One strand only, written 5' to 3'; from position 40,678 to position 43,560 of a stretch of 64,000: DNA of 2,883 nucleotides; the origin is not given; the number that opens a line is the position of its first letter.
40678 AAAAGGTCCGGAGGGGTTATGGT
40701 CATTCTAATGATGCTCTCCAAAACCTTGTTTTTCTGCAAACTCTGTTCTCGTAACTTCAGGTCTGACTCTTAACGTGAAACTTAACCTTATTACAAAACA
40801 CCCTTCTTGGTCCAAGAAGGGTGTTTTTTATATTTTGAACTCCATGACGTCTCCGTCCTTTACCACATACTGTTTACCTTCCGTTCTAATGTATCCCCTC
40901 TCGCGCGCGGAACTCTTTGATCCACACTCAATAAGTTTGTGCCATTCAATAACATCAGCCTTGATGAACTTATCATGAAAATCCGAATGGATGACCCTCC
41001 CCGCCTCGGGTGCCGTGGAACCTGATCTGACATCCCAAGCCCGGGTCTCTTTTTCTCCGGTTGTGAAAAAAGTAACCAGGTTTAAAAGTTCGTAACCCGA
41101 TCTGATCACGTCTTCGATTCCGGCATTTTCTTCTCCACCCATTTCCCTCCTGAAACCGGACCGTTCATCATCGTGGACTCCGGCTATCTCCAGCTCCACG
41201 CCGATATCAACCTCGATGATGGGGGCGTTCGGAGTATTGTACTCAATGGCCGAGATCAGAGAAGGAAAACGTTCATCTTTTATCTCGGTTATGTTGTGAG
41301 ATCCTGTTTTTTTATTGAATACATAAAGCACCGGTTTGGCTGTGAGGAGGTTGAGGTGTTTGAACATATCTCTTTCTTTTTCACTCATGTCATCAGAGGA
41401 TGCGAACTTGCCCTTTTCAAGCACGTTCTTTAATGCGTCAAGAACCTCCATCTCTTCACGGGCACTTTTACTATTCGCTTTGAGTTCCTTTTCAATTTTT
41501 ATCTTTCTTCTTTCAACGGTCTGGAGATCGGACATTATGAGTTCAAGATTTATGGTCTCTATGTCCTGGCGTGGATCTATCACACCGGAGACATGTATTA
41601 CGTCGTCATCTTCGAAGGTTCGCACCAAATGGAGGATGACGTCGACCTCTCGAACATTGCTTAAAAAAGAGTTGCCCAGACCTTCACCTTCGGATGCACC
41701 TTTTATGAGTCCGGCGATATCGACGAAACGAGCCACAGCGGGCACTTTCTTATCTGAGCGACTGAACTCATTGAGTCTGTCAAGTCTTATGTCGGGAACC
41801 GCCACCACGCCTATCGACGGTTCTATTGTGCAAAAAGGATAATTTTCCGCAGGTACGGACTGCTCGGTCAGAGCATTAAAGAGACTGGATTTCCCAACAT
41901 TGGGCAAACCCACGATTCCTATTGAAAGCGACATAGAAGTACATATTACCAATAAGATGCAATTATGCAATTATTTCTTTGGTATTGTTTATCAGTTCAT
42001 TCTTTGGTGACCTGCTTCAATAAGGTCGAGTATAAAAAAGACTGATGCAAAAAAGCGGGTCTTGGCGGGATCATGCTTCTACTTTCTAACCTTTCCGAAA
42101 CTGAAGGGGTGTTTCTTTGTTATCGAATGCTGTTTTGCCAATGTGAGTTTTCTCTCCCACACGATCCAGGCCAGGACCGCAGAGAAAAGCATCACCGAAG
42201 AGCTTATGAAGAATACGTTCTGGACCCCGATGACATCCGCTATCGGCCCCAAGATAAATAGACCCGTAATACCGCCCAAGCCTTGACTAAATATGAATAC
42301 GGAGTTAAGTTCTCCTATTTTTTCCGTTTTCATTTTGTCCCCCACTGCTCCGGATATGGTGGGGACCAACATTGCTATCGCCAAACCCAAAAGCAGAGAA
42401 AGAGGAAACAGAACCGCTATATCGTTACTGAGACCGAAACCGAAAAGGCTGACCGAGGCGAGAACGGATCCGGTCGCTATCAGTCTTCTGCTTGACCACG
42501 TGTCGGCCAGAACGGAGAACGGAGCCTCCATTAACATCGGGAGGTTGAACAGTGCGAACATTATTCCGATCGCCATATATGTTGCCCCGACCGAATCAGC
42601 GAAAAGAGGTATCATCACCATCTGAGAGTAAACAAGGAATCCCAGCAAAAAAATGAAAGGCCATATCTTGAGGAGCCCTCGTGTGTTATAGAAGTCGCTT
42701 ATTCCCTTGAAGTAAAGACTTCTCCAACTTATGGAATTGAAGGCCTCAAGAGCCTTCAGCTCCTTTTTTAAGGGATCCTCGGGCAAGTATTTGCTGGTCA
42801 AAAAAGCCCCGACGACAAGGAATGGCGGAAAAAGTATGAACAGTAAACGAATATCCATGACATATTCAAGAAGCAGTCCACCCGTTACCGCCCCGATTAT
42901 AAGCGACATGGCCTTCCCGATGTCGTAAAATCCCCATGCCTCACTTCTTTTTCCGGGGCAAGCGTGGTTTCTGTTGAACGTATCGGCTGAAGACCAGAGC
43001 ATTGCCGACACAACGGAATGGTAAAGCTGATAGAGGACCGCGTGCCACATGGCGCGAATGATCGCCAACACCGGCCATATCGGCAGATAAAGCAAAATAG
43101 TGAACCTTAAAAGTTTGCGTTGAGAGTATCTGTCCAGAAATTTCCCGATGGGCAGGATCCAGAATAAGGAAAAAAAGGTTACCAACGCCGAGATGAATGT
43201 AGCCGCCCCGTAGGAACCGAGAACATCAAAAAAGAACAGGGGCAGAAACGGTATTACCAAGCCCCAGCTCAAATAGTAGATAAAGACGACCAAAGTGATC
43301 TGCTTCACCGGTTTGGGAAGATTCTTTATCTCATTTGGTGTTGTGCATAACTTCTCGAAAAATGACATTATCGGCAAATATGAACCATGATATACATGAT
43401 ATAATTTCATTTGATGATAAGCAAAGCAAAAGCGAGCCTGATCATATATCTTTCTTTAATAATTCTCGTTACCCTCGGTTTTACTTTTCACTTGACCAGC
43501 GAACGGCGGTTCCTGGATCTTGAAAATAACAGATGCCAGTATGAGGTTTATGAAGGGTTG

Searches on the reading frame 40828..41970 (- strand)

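Call 17: search_protein_families(library=pfam, proteins=[window:40828-41970:-], max_evalue=0.00001)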
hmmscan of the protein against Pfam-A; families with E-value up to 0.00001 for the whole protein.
window:40828-41970:- (380 aa): 3 families
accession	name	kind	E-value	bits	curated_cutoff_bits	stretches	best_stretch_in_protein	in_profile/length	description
PF06071.19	YchF-GTPase_C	-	7.5e-33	113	27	1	298-380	1-83/84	Protein of unknown function (DUF933)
PF01926.29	MMR_HSR1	-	4.2e-23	82.1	21.9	1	17-121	2-86/113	50S ribosome-binding GTPase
PF02421.24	FeoB_N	-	3e-07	30.5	27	1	17-57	3-43/156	Ferrous iron transport protein B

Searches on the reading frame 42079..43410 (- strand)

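Call 17: search_protein_families(library=pfam, proteins=[window:42079-43410:-], max_evalue=0.00001)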
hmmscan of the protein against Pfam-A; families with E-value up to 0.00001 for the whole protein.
window:42079-43410:- (443 aa): 3 families
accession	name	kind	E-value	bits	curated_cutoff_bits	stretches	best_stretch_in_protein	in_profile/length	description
PF07690.21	MFS_1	-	5e-36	124.8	33.4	2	39-292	2-251/347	Major Facilitator Superfamily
PF12832.13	MFS_1_like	-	3.1e-10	40.1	25.2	1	39-183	218-364/373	MFS_1 like family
PF03092.22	BT1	-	2.5e-07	30.2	22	1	264-441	10-198/432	BT1 family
